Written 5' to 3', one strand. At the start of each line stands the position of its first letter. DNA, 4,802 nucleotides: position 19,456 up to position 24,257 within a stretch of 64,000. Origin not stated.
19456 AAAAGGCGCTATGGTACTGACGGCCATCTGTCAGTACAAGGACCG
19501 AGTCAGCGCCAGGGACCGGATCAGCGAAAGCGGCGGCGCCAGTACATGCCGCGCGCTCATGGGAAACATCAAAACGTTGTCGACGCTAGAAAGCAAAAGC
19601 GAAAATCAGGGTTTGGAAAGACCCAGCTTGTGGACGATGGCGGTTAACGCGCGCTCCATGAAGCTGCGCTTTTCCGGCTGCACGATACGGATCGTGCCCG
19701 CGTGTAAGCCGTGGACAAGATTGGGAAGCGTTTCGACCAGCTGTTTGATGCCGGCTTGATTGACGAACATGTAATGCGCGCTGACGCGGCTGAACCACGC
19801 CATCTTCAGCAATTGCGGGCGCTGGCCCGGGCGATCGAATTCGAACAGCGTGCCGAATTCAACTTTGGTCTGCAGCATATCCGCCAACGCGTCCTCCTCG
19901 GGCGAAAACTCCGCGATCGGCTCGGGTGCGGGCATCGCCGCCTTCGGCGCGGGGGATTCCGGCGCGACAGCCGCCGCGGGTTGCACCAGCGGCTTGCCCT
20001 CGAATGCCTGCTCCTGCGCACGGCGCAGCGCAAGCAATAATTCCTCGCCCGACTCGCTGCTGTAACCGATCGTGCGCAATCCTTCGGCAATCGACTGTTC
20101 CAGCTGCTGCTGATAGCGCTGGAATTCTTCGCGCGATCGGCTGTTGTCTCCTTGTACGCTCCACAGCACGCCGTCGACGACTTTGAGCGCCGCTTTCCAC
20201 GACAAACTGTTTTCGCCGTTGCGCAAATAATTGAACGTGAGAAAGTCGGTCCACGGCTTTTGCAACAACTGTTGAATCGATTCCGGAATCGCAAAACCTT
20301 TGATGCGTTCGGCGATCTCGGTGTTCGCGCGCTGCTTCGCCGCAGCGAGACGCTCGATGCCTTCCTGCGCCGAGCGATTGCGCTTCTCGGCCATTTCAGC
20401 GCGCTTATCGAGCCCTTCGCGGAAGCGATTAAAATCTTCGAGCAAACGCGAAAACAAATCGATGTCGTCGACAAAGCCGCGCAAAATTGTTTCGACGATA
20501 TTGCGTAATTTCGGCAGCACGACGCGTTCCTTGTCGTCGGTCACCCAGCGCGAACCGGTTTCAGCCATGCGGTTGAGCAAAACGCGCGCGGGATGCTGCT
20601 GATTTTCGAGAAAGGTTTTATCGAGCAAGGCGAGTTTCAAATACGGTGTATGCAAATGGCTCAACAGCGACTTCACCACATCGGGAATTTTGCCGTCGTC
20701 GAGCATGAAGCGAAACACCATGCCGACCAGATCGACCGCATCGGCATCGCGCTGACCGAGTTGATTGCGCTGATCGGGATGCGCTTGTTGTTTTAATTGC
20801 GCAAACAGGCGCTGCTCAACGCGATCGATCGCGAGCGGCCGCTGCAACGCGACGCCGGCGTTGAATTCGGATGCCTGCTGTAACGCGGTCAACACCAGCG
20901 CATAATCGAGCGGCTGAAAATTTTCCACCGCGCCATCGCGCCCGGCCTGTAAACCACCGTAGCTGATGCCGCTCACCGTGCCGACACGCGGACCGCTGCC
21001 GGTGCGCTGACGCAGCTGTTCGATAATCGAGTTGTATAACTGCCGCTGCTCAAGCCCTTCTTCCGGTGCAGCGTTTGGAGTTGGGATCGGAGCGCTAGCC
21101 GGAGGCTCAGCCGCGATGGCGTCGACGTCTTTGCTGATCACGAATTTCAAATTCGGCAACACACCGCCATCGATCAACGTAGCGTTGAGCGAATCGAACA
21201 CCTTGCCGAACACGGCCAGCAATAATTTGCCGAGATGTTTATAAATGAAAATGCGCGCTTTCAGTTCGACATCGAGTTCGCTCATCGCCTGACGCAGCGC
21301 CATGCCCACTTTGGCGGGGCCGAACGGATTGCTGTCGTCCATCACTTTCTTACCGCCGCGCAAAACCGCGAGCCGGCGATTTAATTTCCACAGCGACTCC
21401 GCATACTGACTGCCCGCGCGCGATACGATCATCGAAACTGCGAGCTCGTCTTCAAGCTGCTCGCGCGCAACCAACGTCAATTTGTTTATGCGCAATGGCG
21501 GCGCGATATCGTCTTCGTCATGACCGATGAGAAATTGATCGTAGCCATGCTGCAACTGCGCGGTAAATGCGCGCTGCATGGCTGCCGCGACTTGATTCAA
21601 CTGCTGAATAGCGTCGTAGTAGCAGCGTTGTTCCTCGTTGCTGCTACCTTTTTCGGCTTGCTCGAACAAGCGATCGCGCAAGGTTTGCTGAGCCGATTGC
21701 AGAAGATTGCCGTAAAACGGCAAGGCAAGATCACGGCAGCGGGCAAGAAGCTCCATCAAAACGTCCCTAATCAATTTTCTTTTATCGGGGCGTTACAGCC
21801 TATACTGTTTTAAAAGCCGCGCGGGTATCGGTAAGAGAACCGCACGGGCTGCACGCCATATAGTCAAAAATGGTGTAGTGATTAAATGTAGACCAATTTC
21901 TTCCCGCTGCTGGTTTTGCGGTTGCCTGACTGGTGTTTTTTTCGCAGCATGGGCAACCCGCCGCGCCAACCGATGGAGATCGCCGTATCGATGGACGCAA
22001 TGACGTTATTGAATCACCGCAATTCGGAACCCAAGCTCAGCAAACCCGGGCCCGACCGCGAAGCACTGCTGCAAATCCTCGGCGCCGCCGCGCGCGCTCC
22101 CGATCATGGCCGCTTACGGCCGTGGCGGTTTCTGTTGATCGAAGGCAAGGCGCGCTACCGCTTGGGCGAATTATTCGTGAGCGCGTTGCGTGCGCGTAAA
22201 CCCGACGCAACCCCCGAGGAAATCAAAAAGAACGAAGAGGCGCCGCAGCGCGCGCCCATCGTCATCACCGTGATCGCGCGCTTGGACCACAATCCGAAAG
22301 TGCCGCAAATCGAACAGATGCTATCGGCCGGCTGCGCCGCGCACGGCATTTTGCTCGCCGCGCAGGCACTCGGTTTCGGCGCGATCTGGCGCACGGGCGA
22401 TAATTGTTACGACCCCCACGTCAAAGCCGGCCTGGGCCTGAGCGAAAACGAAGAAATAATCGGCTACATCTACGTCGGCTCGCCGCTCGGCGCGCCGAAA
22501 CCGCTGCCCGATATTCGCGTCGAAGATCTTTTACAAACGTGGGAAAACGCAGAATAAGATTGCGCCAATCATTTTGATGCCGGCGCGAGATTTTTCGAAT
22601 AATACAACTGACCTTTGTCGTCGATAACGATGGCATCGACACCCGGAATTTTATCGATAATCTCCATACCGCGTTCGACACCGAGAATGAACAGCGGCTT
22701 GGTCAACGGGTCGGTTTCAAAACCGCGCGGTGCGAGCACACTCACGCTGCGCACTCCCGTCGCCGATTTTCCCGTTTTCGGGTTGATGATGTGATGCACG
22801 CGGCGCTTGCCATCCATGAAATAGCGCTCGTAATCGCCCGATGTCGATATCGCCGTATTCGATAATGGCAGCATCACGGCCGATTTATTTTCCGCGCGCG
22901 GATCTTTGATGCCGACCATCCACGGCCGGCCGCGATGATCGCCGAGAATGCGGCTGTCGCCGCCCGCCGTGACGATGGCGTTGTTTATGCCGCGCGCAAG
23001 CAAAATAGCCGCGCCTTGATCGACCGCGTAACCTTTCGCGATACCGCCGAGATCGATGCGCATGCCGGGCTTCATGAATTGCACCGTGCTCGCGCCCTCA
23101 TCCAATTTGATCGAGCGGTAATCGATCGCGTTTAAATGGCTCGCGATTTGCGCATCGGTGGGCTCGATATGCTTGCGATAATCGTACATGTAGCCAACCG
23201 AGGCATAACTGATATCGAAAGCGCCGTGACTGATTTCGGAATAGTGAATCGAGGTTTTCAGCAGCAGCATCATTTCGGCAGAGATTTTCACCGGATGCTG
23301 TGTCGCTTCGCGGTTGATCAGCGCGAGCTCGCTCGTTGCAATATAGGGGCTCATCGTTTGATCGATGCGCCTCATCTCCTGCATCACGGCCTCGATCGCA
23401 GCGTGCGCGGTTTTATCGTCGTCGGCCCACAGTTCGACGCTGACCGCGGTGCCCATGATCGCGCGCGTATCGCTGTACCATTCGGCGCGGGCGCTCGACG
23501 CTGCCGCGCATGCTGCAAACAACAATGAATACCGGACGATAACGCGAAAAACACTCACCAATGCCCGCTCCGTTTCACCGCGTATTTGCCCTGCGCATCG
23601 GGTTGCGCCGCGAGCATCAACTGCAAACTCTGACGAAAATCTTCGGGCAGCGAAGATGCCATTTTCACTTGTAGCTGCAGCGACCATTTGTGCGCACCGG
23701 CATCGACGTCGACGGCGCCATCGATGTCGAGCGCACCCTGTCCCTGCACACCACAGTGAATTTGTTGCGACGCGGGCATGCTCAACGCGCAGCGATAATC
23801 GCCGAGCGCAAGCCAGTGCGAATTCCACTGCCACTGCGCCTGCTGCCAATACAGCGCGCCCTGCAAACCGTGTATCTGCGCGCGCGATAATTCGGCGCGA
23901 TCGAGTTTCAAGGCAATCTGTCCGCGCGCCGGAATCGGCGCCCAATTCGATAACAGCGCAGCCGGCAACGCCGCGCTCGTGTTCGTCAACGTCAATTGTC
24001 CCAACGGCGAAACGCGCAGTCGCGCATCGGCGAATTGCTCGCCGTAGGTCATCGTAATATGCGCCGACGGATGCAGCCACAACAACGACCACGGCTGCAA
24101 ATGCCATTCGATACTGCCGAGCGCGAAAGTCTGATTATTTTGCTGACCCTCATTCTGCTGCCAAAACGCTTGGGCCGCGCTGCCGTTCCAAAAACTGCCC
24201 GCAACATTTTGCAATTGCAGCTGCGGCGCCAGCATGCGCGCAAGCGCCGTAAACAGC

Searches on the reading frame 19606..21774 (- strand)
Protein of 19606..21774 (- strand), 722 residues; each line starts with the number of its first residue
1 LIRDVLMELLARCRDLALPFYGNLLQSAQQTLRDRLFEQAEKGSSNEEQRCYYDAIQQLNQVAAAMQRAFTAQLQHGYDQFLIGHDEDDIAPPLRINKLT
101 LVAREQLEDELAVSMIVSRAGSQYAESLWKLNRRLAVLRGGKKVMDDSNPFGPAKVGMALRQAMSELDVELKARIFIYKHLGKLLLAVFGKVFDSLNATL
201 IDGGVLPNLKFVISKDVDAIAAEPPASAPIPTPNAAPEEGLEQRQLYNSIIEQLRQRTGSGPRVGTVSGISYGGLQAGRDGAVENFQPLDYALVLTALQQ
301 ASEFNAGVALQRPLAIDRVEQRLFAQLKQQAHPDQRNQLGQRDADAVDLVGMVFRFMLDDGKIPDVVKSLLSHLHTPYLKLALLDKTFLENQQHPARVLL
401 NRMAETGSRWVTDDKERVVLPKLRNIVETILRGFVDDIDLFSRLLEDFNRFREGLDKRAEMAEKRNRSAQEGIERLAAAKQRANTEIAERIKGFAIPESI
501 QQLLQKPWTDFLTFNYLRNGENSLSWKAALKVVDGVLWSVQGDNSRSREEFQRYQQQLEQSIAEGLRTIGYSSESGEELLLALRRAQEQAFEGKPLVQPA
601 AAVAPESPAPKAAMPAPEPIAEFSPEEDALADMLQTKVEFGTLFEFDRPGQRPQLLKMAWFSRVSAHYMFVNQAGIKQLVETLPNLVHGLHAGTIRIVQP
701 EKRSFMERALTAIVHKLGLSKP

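Call 66: search_protein_families(library=pfam, proteins=[window:19606-21774:-], max_evalue=0.00001)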
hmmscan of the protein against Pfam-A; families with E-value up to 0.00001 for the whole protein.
window:19606-21774:- (722 aa): 1 family
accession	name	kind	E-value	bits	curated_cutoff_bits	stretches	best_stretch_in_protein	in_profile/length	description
PF07793.16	DUF1631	-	3.5e-161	538.7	33.7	1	7-717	7-741/741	Protein of unknown function (DUF1631)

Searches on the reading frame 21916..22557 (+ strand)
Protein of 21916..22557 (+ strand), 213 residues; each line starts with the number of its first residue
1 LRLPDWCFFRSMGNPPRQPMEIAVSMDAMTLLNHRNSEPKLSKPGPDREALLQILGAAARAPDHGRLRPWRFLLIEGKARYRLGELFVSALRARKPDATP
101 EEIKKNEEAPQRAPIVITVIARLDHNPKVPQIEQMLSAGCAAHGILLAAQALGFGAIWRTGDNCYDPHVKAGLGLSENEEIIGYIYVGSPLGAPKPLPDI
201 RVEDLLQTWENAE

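Call 66: search_protein_families(library=pfam, proteins=[window:21916-22557:+], max_evalue=0.00001)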
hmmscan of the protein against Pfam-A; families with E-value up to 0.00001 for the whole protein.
window:21916-22557:+ (213 aa): 1 family
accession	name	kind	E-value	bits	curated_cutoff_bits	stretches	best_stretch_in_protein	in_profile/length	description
PF00881.29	Nitroreductase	-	2e-25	90.4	23.5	1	42-188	11-166/167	Nitroreductase family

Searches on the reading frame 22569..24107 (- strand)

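Call 66: search_protein_families(library=pfam, proteins=[window:22569-24107:-], max_evalue=0.00001)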
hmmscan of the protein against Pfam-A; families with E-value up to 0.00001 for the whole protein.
window:22569-24107:- (512 aa): 1 family
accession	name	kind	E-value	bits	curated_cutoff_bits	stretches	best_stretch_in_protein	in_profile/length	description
PF02424.20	ApbE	-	1.3e-77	261.4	25.6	1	218-493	1-265/266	ApbE family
